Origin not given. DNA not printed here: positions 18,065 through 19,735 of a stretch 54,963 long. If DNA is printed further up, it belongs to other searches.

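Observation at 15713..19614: Tightly coupled vWA(DUF2201-like) / cytoplasmic LRR / MoxR-type AAA+ operon: candidate uncharacterised NTPase-driven sensor system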

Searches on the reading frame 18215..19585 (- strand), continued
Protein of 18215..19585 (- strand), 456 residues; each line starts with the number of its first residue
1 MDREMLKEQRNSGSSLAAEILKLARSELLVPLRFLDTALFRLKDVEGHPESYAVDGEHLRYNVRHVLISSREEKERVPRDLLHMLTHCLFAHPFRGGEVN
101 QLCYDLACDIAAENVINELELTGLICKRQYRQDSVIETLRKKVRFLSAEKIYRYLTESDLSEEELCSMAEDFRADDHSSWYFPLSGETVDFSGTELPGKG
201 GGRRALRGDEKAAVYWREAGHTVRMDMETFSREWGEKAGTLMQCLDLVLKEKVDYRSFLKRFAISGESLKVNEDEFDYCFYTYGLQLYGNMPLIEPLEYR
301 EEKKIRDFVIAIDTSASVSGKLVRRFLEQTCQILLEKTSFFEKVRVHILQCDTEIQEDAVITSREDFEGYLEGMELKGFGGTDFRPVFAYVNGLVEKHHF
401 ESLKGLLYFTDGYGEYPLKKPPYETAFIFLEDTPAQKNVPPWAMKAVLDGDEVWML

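Call 18: search_dna_similar(query=window:18215-19585:-, collection=phages, mode=protein, max_rows=25)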
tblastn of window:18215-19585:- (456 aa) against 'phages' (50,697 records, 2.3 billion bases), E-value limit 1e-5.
Records with a match: 70; places in all: 70; records where one place covers at least 80% of the query: 39.
Best place of each record, by identity: <60% 70.
By first word of the organism name: Vibrio 29; Pseudomonas 11; Bacteriophage 9; Escherichia 9; Salmonella 4; Bacillus 2; Klebsiella 1; Xanthomonas 1; Acinetobacter 1; Moorella 1; and 2 more.
By host as written in the record: - 42; Pseudomonas aeruginosa PAO1 5; Escherichia coli 4; Pseudomonas aeruginosa 3; Salmonella enterica subsp. enterica serovar Typhi 2; Escherichia coli EC3.18 2; Bacillus megaterium str. ATCC 43725 2; Klebsiella aerogenes 1; and 9 more.
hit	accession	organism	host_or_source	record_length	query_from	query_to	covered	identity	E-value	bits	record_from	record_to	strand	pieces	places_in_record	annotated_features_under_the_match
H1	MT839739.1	Bacteriophage sp.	human fecal samples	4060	16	452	96%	40.5%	2e-105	345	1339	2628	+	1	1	record has no annotation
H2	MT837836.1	Bacteriophage sp.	human fecal samples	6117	14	453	96%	39.8%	2e-98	328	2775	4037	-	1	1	record has no annotation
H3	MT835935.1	Bacteriophage sp.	human fecal samples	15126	10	451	97%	39.4%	9e-83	283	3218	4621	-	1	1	record has no annotation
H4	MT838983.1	Bacteriophage sp.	human fecal samples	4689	2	453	99%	36.9%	7e-87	295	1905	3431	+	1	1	record has no annotation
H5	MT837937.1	Bacteriophage sp.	human fecal samples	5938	14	452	96%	37.6%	3e-84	288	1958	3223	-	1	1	record has no annotation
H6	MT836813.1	Bacteriophage sp.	human fecal samples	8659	17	450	95%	33.3%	4e-65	233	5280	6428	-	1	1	record has no annotation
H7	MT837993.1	Bacteriophage sp.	human fecal samples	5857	216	456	53%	50.6%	6e-76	264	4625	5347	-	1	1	record has no annotation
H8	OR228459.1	Klebsiella phage fENko-Kae01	Klebsiella aerogenes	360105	9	440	95%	25.0%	3e-10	69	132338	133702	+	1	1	hypothetical protein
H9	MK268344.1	Salmonella phage Munch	Salmonella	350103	9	440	95%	24.9%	7e-10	67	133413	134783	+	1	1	hypothetical protein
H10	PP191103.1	Salmonella phage PHA46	Salmonella enterica subsp. enterica ...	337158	9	440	95%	24.8%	4e-10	68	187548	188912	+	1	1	HNH endonuclease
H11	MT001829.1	Salmonella phage SE_PL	Salmonella enterica subsp. enterica ...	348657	9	440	95%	24.8%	4e-10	68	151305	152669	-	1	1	hypothetical protein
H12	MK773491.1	Salmonella phage 7t3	Salmonella enterica subsp. enterica ...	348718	9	440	95%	24.8%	4e-10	68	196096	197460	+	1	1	putative HNH endonuclease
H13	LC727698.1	Pseudomonas phage sp. 30-3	Pseudomonas aeruginosa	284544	5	428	93%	24.9%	1e-10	70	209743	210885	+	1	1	hydrolase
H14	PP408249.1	Pseudomonas phage vB_Pa-PAC2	Pseudomonas aeruginosa PAO1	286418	5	428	93%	24.9%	1e-10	70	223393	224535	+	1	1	Zn-dependent hydrolase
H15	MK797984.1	Pseudomonas phage vB_PaeM_PA5oct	-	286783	5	428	93%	24.9%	1e-10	70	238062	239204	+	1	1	hypothetical protein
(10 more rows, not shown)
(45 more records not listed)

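Call 24: find_related_loci(query=A1, collection=genome_contigs, flank=10000)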
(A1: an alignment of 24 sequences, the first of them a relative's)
Query A1 (456 aa) in genome_contigs; peptide patterns used: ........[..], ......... (x = any residue, [..] = any of these).
600 stretches matched a pattern (row limit reached: there are more); 596 encode a relative of the query (tblastn E <= 1e-3); the best 80 are kept; 80 distinct loci.
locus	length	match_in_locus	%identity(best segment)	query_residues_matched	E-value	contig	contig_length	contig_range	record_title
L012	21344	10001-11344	47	6-453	4e-140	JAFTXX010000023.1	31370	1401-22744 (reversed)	MAG: Clostridia bacterium isolate RGIG4250 Roe_deer_Colon-5__c533, whole genome shotgun sequence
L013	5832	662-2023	48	11-453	7e-138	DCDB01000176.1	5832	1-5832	MAG TPA_asm: Lachnospiraceae bacterium UBA1066 UBA1066_contig_8490, whole genome shotgun sequence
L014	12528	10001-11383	48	6-453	7e-137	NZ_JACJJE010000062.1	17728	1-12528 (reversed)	Pseudoflavonifractor capillosus strain An827 An827_NODE_62_length_17728_cov_71.5939, whole genome shotgun sequence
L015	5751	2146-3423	49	11-453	4e-136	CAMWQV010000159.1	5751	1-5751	MAG TPA_asm: uncultured Clostridia bacterium isolate SRR14411283_bin.13_metawrap_v1.3_MAG genome assembly, contig: NODE.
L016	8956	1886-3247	46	16-453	3e-135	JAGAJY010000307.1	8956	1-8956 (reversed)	MAG: Oscillospiraceae bacterium isolate RGIG8511 Water_deer_Cecum-2__c515573, whole genome shotgun sequence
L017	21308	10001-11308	50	16-453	8e-135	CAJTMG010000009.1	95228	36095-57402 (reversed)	MAG TPA_asm: uncultured Oscillibacter sp. isolate MGBC104027 genome assembly, contig: MGBC104027.9, whole genome shotgun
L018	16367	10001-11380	49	6-453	1e-134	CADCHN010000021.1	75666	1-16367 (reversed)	MAG: Ruminococcaceae bacterium isolate RUG14654 genome assembly, contig: RUG14654_asm_21, whole genome shotgun sequence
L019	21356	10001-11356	45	16-456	1e-132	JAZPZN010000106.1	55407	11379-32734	MAG: Oscillospiraceae bacterium isolate T1900044645_TS20190111.MAGScoT_cleanbin_000006 SGB_1339_k141_1096914, whole geno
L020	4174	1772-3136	46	5-453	5e-135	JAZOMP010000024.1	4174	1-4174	MAG: Acutalibacteraceae bacterium isolate T1900045646_YK20190340.MAGScoT_cleanbin_000036 SGB_8170_k141_2341687, whole ge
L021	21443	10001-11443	47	16-453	6e-132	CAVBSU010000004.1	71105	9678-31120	Lachnospiraceae bacterium isolate G02644-L1_cleanbin_000010 genome assembly, contig: Spades_G02644-L1_contig_67, whole g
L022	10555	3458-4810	46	7-453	9e-132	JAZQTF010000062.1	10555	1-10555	MAG: Acutalibacteraceae bacterium isolate T1900045192_TC20190188.MAGScoT_cleanbin_000008 SGB_5295_k141_691699, whole gen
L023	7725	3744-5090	46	6-453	6e-132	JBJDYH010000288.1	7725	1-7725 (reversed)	MAG: Faecousia sp. isolate LOHA11_bin.003 NODE_5277_length_7725_cov_8.149674, whole genome shotgun sequence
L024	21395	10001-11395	46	1-453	4e-131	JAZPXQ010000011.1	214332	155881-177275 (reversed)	MAG: Acutalibacteraceae bacterium isolate T1900044651_TS20190117.MAGScoT_cleanbin_000005 SGB_1416_k141_1053865, whole ge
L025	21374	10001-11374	48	6-453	2e-131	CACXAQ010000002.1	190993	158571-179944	MAG: Ruminococcaceae bacterium isolate RUG11086 genome assembly, contig: RUG11086_asm_2, whole genome shotgun sequence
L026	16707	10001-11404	47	5-453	7e-131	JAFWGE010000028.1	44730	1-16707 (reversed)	MAG: Oscillospiraceae bacterium isolate RGIG5710 Sheep_Duodenum.Co__c1035223, whole genome shotgun sequence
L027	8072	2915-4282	46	9-453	2e-130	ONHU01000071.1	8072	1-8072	uncultured Clostridiales bacterium isolate RUG321 genome assembly, contig: scaffold_6978, whole genome shotgun sequence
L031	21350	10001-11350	46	16-453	2e-129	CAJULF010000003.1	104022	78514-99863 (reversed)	MAG TPA_asm: uncultured Oscillospiraceae bacterium isolate MGBC143865 genome assembly, contig: MGBC143865.3, whole genom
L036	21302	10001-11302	46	15-453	1e-128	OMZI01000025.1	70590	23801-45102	uncultured Clostridiales bacterium isolate RUG099 genome assembly, contig: scaffold_907, whole genome shotgun sequence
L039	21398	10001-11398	45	16-456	4e-128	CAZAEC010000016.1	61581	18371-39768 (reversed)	MAG TPA_asm: uncultured Clostridium sp. isolate SRP350583_co2_79 genome assembly, contig: NODE_550_length_61581_cov_173.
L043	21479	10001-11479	44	1-453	2e-127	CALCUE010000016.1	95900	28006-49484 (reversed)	MAG TPA_asm: uncultured Clostridia bacterium isolate SRR6425796_bin.6_CONCOCT_v1.1_MAG genome assembly, contig: ERZ17675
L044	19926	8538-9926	45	13-453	2e-127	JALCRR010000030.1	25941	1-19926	MAG: Oscillibacter sp. isolate UW_MP_OSCL1_1 Ga0455773_000605, whole genome shotgun sequence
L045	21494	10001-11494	42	8-448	5e-127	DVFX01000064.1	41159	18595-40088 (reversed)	MAG TPA_asm: Candidatus Scatomorpha gallistercoris isolate ChiHjej12B11-5383 ChiHjej12B11M5__C203764_L41159_SRR6323174,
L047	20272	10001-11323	46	5-453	1e-126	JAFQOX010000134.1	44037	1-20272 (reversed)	MAG: Clostridia bacterium isolate RGIG2017 Goat_Colon-1__c776542, whole genome shotgun sequence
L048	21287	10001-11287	48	8-453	2e-126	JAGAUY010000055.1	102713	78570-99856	MAG: Oscillospiraceae bacterium isolate RGIG8797 Water_deer_Colon.Co__c651778, whole genome shotgun sequence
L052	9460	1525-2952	44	16-453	3e-125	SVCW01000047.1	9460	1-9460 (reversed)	MAG: Clostridiales bacterium isolate SIG264 NODE_114484_length_9460_cov_2.337726, whole genome shotgun sequence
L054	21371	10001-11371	45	14-453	7e-126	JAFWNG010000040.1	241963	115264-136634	MAG: Solobacterium sp. isolate RGIG5894 Sheep_Jejunum-5__c166589, whole genome shotgun sequence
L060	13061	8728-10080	46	2-453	1e-125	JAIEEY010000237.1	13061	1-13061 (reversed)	MAG: Lachnospiraceae bacterium isolate SC0394_S8_2 SC0394_S8_2_contig_237, whole genome shotgun sequence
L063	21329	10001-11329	45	16-453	3e-125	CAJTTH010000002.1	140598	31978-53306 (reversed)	MAG TPA_asm: uncultured Oscillospiraceae bacterium isolate MGBC113373 genome assembly, contig: MGBC113373.2, whole genom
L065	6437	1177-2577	44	16-453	4e-125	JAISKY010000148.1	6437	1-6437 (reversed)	MAG: Oscillospiraceae bacterium isolate Hs463_bin79 k119_213192, whole genome shotgun sequence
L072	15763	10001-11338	46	7-453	6e-124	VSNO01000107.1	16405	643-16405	MAG: Lachnospiraceae bacterium isolate SC1151_S4_bin.10 SC1151_S4_SC1151_S4_bin.10_contig_107, whole genome shotgun sequ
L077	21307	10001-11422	43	16-453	3e-123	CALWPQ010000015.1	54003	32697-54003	MAG: uncultured Clostridia bacterium isolate E07__bin309 genome assembly, contig: E07__k127_4756204, whole genome shotgu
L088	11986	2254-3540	44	17-449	5e-122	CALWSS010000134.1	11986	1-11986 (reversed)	MAG: uncultured Clostridia bacterium isolate E11__bin155 genome assembly, contig: E11__k127_4855704, whole genome shotgu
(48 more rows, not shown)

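Call 34: search_protein_families(library=pfam, proteins=[L027:6387-7175:+, L043:8538-9908:+, L039:5902-6849:+, L088:8113-8811:+, L012:13545-14018:+, L045:7404-9842:+, L060:3920-6454:+, L072:7914-9890:+, L063:14032-15834:+, L009:8461-9072:+], max_evalue=0.01)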
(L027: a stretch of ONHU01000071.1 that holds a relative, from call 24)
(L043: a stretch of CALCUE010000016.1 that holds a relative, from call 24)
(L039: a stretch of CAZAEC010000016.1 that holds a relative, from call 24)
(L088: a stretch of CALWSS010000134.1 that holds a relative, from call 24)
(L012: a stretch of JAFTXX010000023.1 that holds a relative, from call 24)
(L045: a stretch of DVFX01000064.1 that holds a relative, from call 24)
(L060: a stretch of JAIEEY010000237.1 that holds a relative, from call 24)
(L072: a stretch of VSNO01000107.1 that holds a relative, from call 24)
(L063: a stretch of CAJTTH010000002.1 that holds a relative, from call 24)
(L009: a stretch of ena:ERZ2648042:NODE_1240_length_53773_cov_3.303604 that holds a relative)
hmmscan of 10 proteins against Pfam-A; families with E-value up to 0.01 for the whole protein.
L027:6387-7175:+ (262 aa): 8 families
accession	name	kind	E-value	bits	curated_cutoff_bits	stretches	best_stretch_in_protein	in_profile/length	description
PF00005.33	ABC_tran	-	2.6e-25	90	25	1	42-181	1-137/137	ABC transporter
PF13304.12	AAA_21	-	6.9e-20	72.7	27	2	125-210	188-298/304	AAA domain, putative AbiEii toxin, Type IV TA system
PF13401.12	AAA_22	-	0.00033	21.4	27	1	54-206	7-119/130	AAA domain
PF13604.12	AAA_30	-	0.00035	20.8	27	1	53-146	19-82/191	AAA domain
PF13476.12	AAA_23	-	0.0013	19.8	27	1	44-80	12-47/201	AAA domain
PF02463.25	SMC_N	-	0.0028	17.6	40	0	52-73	24-45/220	RecF/RecN/SMC N terminal domain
PF13555.12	AAA_29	-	0.003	17.7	27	1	46-78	16-48/61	P-loop containing region of AAA domain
PF13175.12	AAA_15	-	0.0045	17.1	32.1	1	44-78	16-49/374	AAA ATPase domain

L043:8538-9908:+ (456 aa): 1 family
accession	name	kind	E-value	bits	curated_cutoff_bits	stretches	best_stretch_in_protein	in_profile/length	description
PF01554.23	MatE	-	1.1e-41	142.7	24.9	2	25-187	1-161/161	MatE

L039:5902-6849:+ (315 aa): 2 families
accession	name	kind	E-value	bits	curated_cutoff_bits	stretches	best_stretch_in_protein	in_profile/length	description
PF00941.27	FAD_binding_5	-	4.9e-45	153.8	27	1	27-200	2-169/170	FAD binding domain in molybdopterin dehydrogenase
PF03450.22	CO_deh_flav_C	-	2.3e-30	105.2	25.5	1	209-308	2-101/102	CO dehydrogenase flavoprotein C-terminal domain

L088:8113-8811:+ (232 aa): 1 family
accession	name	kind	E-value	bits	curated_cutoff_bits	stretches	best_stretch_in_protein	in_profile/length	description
PF01048.26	PNP_UDP_1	-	5.9e-57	193.2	25.1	1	3-226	1-230/233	Phosphorylase superfamily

L012:13545-14018:+ (157 aa): 0 families

L045:7404-9842:+ (812 aa): 3 families
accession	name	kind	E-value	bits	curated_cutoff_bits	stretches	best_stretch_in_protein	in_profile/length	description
PF02738.23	MoCoBD_1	-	7.5e-71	238.5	27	1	178-410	11-243/244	Molybdopterin cofactor-binding domain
PF20256.3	MoCoBD_2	-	2.6e-66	224.5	27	1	438-723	4-283/283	Molybdopterin cofactor-binding domain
PF01315.27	Ald_Xan_dh_C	-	2.1e-32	112.2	31.3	1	41-152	1-110/110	Aldehyde oxidase and xanthine dehydrogenase, a/b hammerhead domain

L060:3920-6454:+ (844 aa): 13 families
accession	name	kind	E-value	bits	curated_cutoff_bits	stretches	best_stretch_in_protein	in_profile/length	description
PF01434.24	Peptidase_M41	-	7.5e-65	218.8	29.9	1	467-654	1-191/191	Peptidase family M41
PF00004.35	AAA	-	2.5e-46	157.8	21.2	1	255-386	2-130/131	ATPase family associated with various cellular activities (AAA)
PF06480.20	FtsH_ext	-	5.2e-13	49.5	25.5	1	55-157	1-95/103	FtsH Extracellular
PF17862.7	AAA_lid_3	-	1.1e-11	44.5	27.2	1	410-451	2-43/45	AAA+ lid domain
PF20720.3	nSTAND3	-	7.3e-05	23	27.2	1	255-382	21-128/155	Novel STAND NTPase 3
PF07728.20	AAA_5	-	0.00025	21.5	22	1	255-323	3-79/139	AAA domain (dynein-related subfamily)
PF13401.12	AAA_22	-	0.0003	21.6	27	0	255-277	9-34/130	AAA domain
PF06068.19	TIP49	-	0.00074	19.2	23.8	1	251-288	50-89/347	TIP49 P-loop domain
PF13191.12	AAA_16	-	0.0013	19.7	32.6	0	251-275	24-48/167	AAA ATPase domain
PF05496.18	RuvB_N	-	0.0017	18.6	27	1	254-322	36-96/159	Holliday junction DNA helicase RuvB P-loop domain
PF01078.27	Mg_chelatase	-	0.0044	16.9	20.3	1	250-272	21-43/207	Magnesium chelatase, subunit ChlI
PF07724.20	AAA_2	-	0.0046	17.5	27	0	255-324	7-89/166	AAA domain (Cdc48 subfamily)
PF13207.12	AAA_17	-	0.0087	16.8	27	0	257-312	1-55/136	AAA domain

L072:7914-9890:+ (658 aa): 7 families
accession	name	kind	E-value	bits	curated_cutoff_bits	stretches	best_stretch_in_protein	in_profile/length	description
PF08459.17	UvrC_RNaseH_dom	-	6.4e-54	182.5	22.3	1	416-582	2-159/159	UvrC RNAse H endonuclease domain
PF22920.2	UvrC_RNaseH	-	4.6e-38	130.1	24.3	1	281-395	1-115/116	UvrC Ribonuclease H-like domain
PF12826.13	HHH_2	-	6.3e-11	42.7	27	1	601-651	8-58/64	Helix-hairpin-helix motif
PF14520.12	HHH_5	-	6.5e-11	43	27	1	598-646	4-53/57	Helix-hairpin-helix domain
PF02151.25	UVR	-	8.5e-11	41.7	21.5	1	236-267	4-35/36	UvrB/uvrC motif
PF01541.30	GIY-YIG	-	7.7e-10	39.4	22.6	1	45-121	2-78/78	GIY-YIG catalytic domain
PF00633.29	HHH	-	0.0057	16.9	24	0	598-615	13-30/30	Helix-hairpin-helix motif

L063:14032-15834:+ (600 aa): 3 families
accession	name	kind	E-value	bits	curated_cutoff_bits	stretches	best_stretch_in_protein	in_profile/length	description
PF13306.12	LRR_5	-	1.1e-58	197.1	27.7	2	436-559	1-121/127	BspA type Leucine rich repeat region (6 copies)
PF12796.13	Ank_2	-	2.6e-06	28.3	27.3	0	237-306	10-81/90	Ankyrin repeats (3 copies)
PF13637.12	Ank_4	-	0.0039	17.9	22.7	0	260-305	4-50/50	Ankyrin repeats (many copies)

L009:8461-9072:+ (203 aa): 0 families

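Call 35: find_encoding_contigs(protein=P0121, flank=10000, max_places=2)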
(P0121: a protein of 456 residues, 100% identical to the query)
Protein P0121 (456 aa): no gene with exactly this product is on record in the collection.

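Call 36: find_encoding_contigs(protein=P0122, flank=10000, max_places=2)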
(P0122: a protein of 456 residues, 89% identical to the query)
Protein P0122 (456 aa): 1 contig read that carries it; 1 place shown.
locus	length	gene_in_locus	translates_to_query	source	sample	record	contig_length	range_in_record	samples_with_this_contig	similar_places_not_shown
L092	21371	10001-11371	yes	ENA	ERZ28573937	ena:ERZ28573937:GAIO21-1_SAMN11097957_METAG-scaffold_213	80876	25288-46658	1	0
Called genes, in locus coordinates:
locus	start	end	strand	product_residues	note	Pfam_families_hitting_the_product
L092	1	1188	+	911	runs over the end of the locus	PF00005:ABC_tran, PF02653:BPD_transp_2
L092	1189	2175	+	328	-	PF02653:BPD_transp_2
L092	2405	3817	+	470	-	PF00082:Peptidase_S8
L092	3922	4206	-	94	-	-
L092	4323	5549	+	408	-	PF02274:ADI, PF19420:DDAH_eukar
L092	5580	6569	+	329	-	PF02729:OTCace_N, PF00185:OTCace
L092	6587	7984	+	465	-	PF03606:DcuC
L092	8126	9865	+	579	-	-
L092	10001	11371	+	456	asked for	PF13203:DUF2201_N, PF09967:DUF2201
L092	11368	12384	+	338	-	PF13306:LRR_5, PF13855:LRR_8 (faint), PF13306:LRR_5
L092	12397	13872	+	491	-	PF00004:AAA (weak), PF07728:AAA_5 (weak)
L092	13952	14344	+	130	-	PF07883:Cupin_2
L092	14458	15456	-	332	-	PF13280:WYL, PF25583:WCX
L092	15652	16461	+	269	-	PF00376:MerR (weak), PF13411:MerR_1 (weak)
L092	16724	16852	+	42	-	-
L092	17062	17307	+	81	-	PF21699:TM1266-like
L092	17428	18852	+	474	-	PF04055:Radical_SAM, PF06968:BATS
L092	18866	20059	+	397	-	PF01926:MMR_HSR1, PF02421:FeoB_N (weak), PF03193:RsgA_GTPase (faint), PF00350:Dynamin_N (weak), PF00009:GTP_EFTU, PF18128:HydF_dimer, PF18133:HydF_tetramer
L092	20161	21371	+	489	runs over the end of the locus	PF00395:SLH, PF02368:Big_2 (weak)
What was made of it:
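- Tried and rejected: Looking up the window's own vWA protein found no recorded contig (call 35), so a close relative (L092) was used for context (call 36).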

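Call 37: search_solved_structures(query=A1, max_evalue=1, show_alignments=2)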
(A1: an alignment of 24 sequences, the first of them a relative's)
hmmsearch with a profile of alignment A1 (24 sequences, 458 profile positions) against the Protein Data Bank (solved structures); distinct sequences matched with E-value up to 1: 2.
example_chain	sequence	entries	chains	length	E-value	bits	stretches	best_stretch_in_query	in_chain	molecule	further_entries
5myj_AT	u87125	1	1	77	0.14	14.1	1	110-153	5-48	30S ribosomal protein S20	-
8x8t_A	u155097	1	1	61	0.7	11.7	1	154-198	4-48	Rho GDP-dissociation inhibitor 1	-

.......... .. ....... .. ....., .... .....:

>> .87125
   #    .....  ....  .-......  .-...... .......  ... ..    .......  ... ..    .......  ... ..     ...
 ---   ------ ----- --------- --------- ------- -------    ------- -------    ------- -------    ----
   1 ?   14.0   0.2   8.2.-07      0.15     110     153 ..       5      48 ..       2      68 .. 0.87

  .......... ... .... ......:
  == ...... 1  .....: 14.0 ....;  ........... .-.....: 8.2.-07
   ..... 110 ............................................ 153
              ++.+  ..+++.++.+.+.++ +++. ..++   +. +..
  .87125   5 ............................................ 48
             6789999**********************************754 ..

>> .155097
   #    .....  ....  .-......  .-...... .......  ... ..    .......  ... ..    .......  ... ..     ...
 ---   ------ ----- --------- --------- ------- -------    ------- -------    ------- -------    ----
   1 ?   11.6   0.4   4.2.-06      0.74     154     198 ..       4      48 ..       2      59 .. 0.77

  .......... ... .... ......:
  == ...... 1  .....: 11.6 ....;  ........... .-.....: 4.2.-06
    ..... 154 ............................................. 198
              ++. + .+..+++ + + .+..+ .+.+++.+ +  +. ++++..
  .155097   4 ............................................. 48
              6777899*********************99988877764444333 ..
